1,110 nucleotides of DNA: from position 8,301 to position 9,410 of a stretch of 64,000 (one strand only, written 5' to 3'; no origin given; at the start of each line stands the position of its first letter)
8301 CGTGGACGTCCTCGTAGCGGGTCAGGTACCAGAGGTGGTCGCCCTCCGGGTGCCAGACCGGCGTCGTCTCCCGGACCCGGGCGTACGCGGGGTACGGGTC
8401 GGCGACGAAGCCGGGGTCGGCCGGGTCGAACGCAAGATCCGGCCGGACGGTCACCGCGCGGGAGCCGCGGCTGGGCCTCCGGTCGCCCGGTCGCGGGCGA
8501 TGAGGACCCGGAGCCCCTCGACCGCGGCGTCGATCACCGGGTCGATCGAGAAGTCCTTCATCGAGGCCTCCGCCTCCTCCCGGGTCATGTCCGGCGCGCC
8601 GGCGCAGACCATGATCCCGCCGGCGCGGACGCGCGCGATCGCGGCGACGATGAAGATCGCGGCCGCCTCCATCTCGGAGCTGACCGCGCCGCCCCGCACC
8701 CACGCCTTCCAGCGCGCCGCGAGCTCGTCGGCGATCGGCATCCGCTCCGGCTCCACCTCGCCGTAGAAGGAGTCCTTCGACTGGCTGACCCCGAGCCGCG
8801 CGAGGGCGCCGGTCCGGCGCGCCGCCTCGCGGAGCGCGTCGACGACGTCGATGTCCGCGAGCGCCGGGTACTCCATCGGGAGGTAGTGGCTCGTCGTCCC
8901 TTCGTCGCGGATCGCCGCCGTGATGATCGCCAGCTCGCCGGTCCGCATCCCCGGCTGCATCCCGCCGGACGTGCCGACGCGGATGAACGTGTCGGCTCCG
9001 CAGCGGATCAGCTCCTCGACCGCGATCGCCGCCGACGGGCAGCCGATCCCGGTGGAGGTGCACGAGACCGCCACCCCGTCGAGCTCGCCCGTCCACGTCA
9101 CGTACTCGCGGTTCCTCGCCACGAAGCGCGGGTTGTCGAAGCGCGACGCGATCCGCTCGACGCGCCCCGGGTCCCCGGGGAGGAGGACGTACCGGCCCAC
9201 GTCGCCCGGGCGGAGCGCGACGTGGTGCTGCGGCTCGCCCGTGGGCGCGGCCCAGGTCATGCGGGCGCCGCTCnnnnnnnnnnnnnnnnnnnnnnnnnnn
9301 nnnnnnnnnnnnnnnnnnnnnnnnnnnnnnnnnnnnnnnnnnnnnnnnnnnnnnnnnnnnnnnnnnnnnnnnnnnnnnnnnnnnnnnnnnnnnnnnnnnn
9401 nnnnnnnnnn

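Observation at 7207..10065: Cytochrome P450 translationally coupled to two tandem uridine-phosphorylase paralogues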

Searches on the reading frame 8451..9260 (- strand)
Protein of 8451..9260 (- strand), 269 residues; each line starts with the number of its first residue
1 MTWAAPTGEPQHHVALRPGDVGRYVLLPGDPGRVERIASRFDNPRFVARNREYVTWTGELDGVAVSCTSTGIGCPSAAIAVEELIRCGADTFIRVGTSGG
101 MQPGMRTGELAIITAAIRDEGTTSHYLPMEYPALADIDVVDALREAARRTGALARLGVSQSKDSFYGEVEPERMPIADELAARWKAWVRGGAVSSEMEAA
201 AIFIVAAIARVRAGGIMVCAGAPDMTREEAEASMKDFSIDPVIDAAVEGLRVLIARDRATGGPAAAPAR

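Call 5: search_protein_families(library=pfam, proteins=[window:8451-9260:-])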
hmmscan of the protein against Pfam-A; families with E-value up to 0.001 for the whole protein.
window:8451-9260:- (269 aa): 1 family
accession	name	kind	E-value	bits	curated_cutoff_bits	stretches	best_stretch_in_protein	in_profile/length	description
PF01048.26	PNP_UDP_1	-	1.8e-40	139.3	25.1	1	23-234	1-213/233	Phosphorylase superfamily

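Call 6: search_protein_families(library=ncbifam, proteins=[window:8451-9260:-])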
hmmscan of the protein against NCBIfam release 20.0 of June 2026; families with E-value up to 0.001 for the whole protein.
window:8451-9260:- (269 aa): 13 families
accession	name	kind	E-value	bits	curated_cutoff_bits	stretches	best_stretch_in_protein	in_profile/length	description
TIGR01718.1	Uridine-psphlse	equivalog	8.2e-81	270.9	280.3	1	12-254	2-245/245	uridine phosphorylase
NF008383.0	PRK11178.1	equivalog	5.8e-52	176.5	262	1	25-246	22-249/254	uridine phosphorylase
NF004489.0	PRK05819.1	subfamily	4.5e-33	114.4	230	1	12-244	4-227/236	DeoD-type purine-nucleoside phosphorylase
TIGR00107.1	deoD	equivalog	9.2e-24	84.2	232.25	1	13-248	1-227/232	purine-nucleoside phosphorylase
NF009914.0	PRK13374.1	subfamily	9.8e-22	77.7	338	1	13-236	5-219/235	DeoD-type purine-nucleoside phosphorylase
NF005500.0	PRK07115.1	equivalog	1.3e-14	54.1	264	1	63-228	63-217/261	AMP nucleosidase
TIGR01721.1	AMN-like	hypoth_equivalog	2.1e-10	40.2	307.2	1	64-218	61-206/269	AMP nucleosidase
NF004079.0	PRK05584.1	equivalog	3.7e-08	33.1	169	1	52-237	30-211/232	5'-methylthioadenosine/adenosylhomocysteine nucleosidase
TIGR01719.1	euk_UDPppase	equivalog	1.9e-07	30.7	249.95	1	19-118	29-137/287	uridine phosphorylase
NF005213.0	PRK06698.1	equivalog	1.6e-06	27.2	768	1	56-238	35-209/459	bifunctional 5'-methylthioadenosine/S-adenosylhomocysteine nucleosidase/phosphatase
NF011286.0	PRK14697.1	equivalog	1.3e-05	24.9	260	1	56-238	35-209/233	bifunctional 5'-methylthioadenosine/S-adenosylhomocysteine nucleosidase/phosphatase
TIGR01704.1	MTA_SAH-Nsdase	equivalog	1.5e-05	24.6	73.8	1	56-120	33-97/229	5'-methylthioadenosine/S-adenosylhomocysteine nucleosidase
TIGR03664.1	fut_nucase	equivalog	0.00022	21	124.7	0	58-212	30-192/228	futalosine hydrolase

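Call 60: find_related_loci(query=A2, collection=metagenome_contigs, flank=10000)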
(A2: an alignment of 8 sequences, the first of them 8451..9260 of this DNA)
Query A2 (269 aa) in metagenome_contigs; peptide patterns used: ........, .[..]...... (x = any residue, [..] = any of these).
600 stretches matched a pattern (row limit reached: there are more); 591 encode a relative of the query (tblastn E <= 1e-3); the best 80 are kept; 79 distinct loci.
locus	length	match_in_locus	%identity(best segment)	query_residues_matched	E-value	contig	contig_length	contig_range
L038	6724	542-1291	76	12-261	2e-128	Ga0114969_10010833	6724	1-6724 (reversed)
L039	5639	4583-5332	76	12-261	2e-128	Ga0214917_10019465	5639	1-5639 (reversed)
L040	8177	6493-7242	75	12-261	1e-126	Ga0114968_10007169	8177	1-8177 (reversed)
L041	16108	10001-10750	76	12-261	5e-127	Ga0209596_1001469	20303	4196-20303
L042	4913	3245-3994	75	12-261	3e-124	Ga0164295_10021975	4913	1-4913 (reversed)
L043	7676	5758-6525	65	11-263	5e-107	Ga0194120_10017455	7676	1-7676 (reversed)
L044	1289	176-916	67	11-258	5e-115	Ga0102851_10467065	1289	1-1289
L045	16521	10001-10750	63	11-257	5e-106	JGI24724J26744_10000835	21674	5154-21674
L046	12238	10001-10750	64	11-257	2e-105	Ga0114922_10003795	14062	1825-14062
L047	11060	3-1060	63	11-260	2e-105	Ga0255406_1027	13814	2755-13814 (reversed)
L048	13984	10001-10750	76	12-261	3e-127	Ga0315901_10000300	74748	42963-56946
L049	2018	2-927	67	9-260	5e-110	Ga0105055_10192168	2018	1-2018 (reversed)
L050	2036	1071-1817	65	12-258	4e-108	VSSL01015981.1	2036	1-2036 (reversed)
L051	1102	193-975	63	1-259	3e-112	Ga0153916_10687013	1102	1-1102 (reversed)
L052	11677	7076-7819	63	11-258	3e-102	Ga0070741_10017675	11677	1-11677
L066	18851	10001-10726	60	9-261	1e-98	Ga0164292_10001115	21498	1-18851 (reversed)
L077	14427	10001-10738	60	7-263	3e-98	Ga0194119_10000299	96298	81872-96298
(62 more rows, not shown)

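Call 64: search_protein_families(library=pfam, proteins=[L077:601-1638:+, L077:1688-3235:+, L077:3232-4323:+, L077:4323-5570:+, L077:6564-7088:-, L077:8329-9264:+, L077:10740-11681:-, L077:11691-12905:-, L077:12899-13903:-, L077:13907-14293:-], max_evalue=0.001)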
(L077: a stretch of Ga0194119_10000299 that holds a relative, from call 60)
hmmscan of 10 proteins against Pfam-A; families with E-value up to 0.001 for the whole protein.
L077:601-1638:+ (345 aa): 1 family
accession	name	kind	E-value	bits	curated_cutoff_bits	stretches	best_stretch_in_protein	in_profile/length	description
PF02608.20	Bmp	-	5.2e-53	180.4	24.1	1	49-312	16-270/301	ABC transporter substrate-binding protein PnrA-like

L077:1688-3235:+ (515 aa): 3 families
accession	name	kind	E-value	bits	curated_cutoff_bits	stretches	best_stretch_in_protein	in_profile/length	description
PF00005.33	ABC_tran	-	3.1e-50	170.8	25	2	32-181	2-137/137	ABC transporter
PF13304.12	AAA_21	-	3.4e-06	27.8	27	1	43-67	1-25/304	AAA domain, putative AbiEii toxin, Type IV TA system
PF13175.12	AAA_15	-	0.00027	21.1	32.1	0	43-68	25-50/374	AAA ATPase domain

L077:3232-4323:+ (363 aa): 1 family
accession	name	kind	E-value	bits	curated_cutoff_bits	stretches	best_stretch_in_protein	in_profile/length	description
PF02653.21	BPD_transp_2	-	4e-35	121.7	26.8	1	53-328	3-266/269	Branched-chain amino acid transport system / permease component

L077:4323-5570:+ (415 aa): 1 family
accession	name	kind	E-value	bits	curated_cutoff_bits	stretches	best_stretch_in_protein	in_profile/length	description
PF02653.21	BPD_transp_2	-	6.9e-32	111.1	26.8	1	56-328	5-252/269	Branched-chain amino acid transport system / permease component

L077:6564-7088:- (174 aa): 3 families
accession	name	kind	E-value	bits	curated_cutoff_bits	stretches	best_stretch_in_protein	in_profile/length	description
PF05014.21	Nuc_deoxyrib_tr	-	9.7e-19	68.1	28.8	1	23-142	1-104/117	Nucleoside 2-deoxyribosyltransferase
PF15891.11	Nuc_deoxyri_tr2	-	0.0001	23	30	1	21-105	2-93/105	Nucleoside 2-deoxyribosyltransferase like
PF14359.12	DUF4406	-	0.00096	20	22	0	21-100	1-79/91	Domain of unknown function (DUF4406)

L077:8329-9264:+ (311 aa): 1 family
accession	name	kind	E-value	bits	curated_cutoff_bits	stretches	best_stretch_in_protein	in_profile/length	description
PF01156.24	IU_nuc_hydro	-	2.6e-97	326.5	34.2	1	5-301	1-297/297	Inosine-uridine preferring nucleoside hydrolase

L077:10740-11681:- (313 aa): 1 family
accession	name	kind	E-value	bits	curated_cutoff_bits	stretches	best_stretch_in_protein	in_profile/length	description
PF01156.24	IU_nuc_hydro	-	9.6e-102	341.1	34.2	1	6-300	1-297/297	Inosine-uridine preferring nucleoside hydrolase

L077:11691-12905:- (404 aa): 1 family
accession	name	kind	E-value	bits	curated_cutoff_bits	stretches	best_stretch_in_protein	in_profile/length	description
PF00067.27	p450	-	4.1e-26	92.2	22.8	1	85-377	84-432/462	Cytochrome P450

L077:12899-13903:- (334 aa): 1 family
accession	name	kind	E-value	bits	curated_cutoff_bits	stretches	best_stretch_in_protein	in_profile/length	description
PF00962.28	A_deaminase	-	2.9e-81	273.5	27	1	10-334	1-315/330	Adenosine deaminase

L077:13907-14293:- (128 aa): 2 families
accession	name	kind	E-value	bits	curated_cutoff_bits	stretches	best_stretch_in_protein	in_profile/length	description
PF00383.29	dCMP_cyt_deam_1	-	5.5e-15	55.5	25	1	9-106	7-100/102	Cytidine and deoxycytidylate deaminase zinc-binding region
PF08211.18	dCMP_cyt_deam_2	-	2.6e-12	47.5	25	1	7-71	42-106/130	Cytidine and deoxycytidylate deaminase zinc-binding region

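Call 68: search_protein_families(library=pfam, proteins=[L066:11738-12676:+, L066:12679-14115:+, L066:14115-14969:+, L066:14980-15915:-, L066:17096-18205:-, L066:18175-18567:-, L041:55-1095:+, L041:2871-3887:+, L041:12101-13504:+, L041:14510-15247:-], max_evalue=0.001)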
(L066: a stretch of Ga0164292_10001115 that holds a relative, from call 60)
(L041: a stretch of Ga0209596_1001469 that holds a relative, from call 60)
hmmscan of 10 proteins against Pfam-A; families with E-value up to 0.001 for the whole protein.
L066:11738-12676:+ (312 aa): 1 family
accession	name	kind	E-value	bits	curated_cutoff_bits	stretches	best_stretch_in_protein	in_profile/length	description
PF01791.15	DeoC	-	4.7e-22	79.2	23.8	1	50-290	2-226/229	DeoC/LacD family aldolase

L066:12679-14115:+ (478 aa): 1 family
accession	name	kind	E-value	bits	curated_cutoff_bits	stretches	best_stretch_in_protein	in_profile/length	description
PF00171.27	Aldedh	-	4.5e-164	546.8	23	1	30-475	2-457/461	Aldehyde dehydrogenase family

L066:14115-14969:+ (284 aa): 1 family
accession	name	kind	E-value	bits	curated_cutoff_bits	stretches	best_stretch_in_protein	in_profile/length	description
PF00171.27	Aldedh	-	2.4e-34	119.1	23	1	27-258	6-233/461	Aldehyde dehydrogenase family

L066:14980-15915:- (311 aa): 1 family
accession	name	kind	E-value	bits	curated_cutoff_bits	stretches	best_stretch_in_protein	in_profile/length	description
PF01156.24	IU_nuc_hydro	-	8.8e-87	291.9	34.2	1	6-301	1-295/297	Inosine-uridine preferring nucleoside hydrolase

L066:17096-18205:- (369 aa): 1 family
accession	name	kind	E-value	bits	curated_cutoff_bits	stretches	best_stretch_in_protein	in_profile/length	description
PF00962.28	A_deaminase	-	2.5e-85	286.9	27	1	24-359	1-325/330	Adenosine deaminase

L066:18175-18567:- (130 aa): 2 families
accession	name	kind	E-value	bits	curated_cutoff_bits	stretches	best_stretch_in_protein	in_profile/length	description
PF00383.29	dCMP_cyt_deam_1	-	1.8e-14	53.9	25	1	10-101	7-94/102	Cytidine and deoxycytidylate deaminase zinc-binding region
PF08211.18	dCMP_cyt_deam_2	-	8.3e-11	42.6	25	1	8-72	42-105/130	Cytidine and deoxycytidylate deaminase zinc-binding region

L041:55-1095:+ (346 aa): 1 family
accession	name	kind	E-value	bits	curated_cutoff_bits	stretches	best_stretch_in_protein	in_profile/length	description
PF01979.26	Amidohydro_1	-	7.1e-10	39.1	25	1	1-333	9-318/345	Amidohydrolase family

L041:2871-3887:+ (338 aa): 1 family
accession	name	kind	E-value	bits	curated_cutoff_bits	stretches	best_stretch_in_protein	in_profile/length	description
PF01156.24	IU_nuc_hydro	-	1.1e-73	249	34.2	1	6-322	1-296/297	Inosine-uridine preferring nucleoside hydrolase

L041:12101-13504:+ (467 aa): 2 families
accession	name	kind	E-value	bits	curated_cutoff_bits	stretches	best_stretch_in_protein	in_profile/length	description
PF00180.25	Iso_dh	-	3.6e-96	322.9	27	1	5-317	28-348/348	Isocitrate/isopropylmalate dehydrogenase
PF18324.6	Isocitrate_DH_C_bact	-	2.9e-15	56.7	25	1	361-467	3-110/110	Bacterial isocitrate dehydrogenase, C-terminal domain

L041:14510-15247:- (245 aa): 0 families

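Call 70: search_solved_structures(query=L077:11691-12905:-, max_evalue=1e-40)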
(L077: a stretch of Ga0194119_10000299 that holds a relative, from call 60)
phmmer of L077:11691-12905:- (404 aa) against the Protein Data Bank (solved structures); distinct sequences matched with E-value up to 1e-40: 161 (the best 60 are shown).
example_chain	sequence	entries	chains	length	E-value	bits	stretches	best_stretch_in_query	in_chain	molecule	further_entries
8yhn_A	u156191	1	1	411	2.3e-102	346.4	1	15-397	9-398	Cytochrome P450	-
7y9o_A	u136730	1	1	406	1e-65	225.8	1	22-387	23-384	Cytochrome P450 monooxygenase YjiB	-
4yzr_A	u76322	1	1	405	3.9e-65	223.8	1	86-387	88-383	Polyketide biosynthesis cytochrome P450 PksS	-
7y97_A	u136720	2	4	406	9.5e-65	222.6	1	22-389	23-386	Cytochrome P450 monooxygenase YjiB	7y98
8vxi_A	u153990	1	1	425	1.2e-64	222.2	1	15-396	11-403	CYP125MRCA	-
6gk5_A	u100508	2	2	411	4.3e-64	220.4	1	44-385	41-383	Cytochrome P450 CYP267B1 protein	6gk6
4rm4_A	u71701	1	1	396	6.4e-64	219.8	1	45-382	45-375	Cytochrome P450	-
3r9b_A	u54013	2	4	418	7.5e-64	219.6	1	14-398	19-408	CYTOCHROME P450 164A2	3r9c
8vxg_A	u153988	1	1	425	9.7e-64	219.2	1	14-396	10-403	CYP125MRCA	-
3ejb_B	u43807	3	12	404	6e-62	213.3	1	84-400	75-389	Biotin biosynthesis cytochrome P450-like enzyme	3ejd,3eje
7wex_A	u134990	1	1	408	4e-61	210.6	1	47-398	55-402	Cytochrome P450 hydroxylase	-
5l90_A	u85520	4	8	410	1.4e-60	208.9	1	25-391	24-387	Cytochrome P450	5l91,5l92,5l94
5uhu_A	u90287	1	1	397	2.3e-58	201.5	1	88-384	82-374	Mycinamicin IV hydroxylase/epoxidase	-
2y46_A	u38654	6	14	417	2.6e-58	201.3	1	88-384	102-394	P-450-LIKE PROTEIN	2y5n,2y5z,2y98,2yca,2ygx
6j82_A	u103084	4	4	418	1.5e-57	198.8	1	47-383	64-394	Cytochrome P-450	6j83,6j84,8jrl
4z5p_A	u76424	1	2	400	4.8e-57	197.2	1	85-384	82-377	Cytochrome P450 hydroxylase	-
5ofq_A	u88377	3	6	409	1.8e-56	195.3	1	86-376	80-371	Cytochrome P450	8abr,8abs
4wpz_A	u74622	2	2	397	3e-55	191.3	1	16-385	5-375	Cytochrome P450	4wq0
1egy_A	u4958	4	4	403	6.2e-55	190.2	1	89-385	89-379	CYTOCHROME P450ERYF | CYTOCHROME P450 107A1 | CYTOCHROME P450 ERYF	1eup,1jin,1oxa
1jio_A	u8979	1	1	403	1.1e-54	189.4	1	89-385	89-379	CYTOCHROME P450 107A1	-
1jip_A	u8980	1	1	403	2.9e-54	188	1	89-385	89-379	CYTOCHROME P450 107A1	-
8w6z_A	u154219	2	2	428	6.2e-54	186.9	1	86-387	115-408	Cytochrome P450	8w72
6gmf_A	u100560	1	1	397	1.2e-53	186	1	13-396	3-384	Putative cytochrome P450 hydroxylase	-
6m4s_A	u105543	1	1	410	2.9e-53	184.7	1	86-388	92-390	Cytochrome P450 hydroxylase sb21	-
5cje_A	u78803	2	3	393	2e-52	181.9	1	23-398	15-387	Cytochrome P450 hydroxylase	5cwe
8jnp_A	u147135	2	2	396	9.5e-52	179.8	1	89-384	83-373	Cytochrome P450 CftA | Cytochrome P450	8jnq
4yt3_A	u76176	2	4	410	4.7e-51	177.5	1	25-382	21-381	Cytochrome P450(MEG)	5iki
6l39_A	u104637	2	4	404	4.7e-51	177.5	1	89-391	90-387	Cytochrome P450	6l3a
2z3t_A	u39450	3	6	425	8.1e-51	176.7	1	23-382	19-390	Cytochrome P450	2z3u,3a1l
5vws_A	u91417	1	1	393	8.5e-51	176.6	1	88-381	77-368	Cytochrome P450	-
5z9i_A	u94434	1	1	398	1.1e-50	176.3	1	91-392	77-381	Putative P450-like enzyme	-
5xnt_A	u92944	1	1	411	1.5e-50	175.8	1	26-382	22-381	Cytochrome P450 CYP106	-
4ggv_A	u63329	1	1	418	2.2e-50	175.3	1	91-392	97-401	Cytochrome P450 superfamily protein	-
5z9j_A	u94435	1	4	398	7.5e-50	173.5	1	91-392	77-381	Putative P450-like enzyme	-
9cjg_A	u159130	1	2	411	1.3e-49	172.7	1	88-400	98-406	Cytochrome P450-G9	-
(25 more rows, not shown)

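Call 76: search_protein_representatives(protein=window:8451-9260:-)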
Query: 269 residues. Proteins with E-value up to 0.001 (for the whole library): 6104; up to 1e-10: 2457; up to 1e-30: 403. The best 150 are listed.
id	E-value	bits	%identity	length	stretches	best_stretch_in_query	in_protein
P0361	2.0e-97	342.1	65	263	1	10-257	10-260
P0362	4.4e-82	291.8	56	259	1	11-261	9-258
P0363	2.7e-79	282.7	54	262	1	10-254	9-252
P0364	2.8e-76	272.8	53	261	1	7-254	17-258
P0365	3.9e-76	272.3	55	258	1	11-259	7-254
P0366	1.1e-72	260.9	49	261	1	10-261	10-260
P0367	1.8e-68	247.2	51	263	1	8-258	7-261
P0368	2.8e-66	240.0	50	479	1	9-259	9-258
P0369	6.0e-66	238.9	53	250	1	10-226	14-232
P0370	1.4e-65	237.7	65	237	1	10-183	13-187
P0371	6.2e-65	235.6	48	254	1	8-259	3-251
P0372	1.3e-64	234.6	54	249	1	14-223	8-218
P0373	4.5e-63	229.5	48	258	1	9-260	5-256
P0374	1.2e-62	228.2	60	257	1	12-189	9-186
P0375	4.8e-62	226.1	50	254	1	17-258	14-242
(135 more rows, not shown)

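Call 81: list_cluster_members(proteins=[L077:9261-9995:+, L077:8329-9264:+, L077:5585-6574:+, L077:10740-11681:-, L041:9061-9954:+, L066:12679-14115:+, L066:11738-12676:+])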
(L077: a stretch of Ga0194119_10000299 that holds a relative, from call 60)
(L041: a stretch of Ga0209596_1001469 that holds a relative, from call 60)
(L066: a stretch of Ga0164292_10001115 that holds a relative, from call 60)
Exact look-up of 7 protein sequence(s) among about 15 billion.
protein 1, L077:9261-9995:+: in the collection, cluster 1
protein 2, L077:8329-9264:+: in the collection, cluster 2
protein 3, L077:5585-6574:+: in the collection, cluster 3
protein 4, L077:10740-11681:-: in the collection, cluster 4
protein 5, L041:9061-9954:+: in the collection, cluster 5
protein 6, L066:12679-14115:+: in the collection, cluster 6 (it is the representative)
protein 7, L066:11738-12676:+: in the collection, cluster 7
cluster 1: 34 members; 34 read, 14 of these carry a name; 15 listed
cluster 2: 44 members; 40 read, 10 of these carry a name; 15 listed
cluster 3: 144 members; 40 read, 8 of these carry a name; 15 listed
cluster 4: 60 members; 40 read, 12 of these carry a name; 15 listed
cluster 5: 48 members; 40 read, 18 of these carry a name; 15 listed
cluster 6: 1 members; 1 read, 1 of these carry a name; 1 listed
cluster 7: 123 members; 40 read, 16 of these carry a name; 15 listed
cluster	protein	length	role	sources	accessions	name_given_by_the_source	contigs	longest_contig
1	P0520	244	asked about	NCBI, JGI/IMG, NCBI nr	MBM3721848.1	MAG: nucleoside phosphorylase [Actinobacteria bacterium] | nucleoside phosphorylase [Actinomycetota bacterium]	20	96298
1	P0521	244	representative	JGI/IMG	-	uridine phosphorylase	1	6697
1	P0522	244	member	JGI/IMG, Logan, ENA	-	uridine phosphorylase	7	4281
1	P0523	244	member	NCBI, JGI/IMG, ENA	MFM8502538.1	MAG: nucleoside phosphorylase [Actinomycetota bacterium]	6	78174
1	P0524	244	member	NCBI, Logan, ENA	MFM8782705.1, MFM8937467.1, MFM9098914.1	MAG: nucleoside phosphorylase [Actinomycetota bacterium]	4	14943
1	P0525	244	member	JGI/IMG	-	uridine phosphorylase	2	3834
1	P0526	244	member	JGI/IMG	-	uridine phosphorylase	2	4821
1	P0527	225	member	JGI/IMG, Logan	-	uridine phosphorylase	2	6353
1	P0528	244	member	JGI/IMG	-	uridine phosphorylase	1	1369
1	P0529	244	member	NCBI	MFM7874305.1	MAG: nucleoside phosphorylase [Actinomycetota bacterium]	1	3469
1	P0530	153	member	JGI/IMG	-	uridine phosphorylase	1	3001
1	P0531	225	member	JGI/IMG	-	uridine phosphorylase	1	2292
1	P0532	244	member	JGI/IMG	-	uridine phosphorylase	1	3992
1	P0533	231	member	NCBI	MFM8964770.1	MAG: nucleoside phosphorylase, partial [Actinomycetota bacterium]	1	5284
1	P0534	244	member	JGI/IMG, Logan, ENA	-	-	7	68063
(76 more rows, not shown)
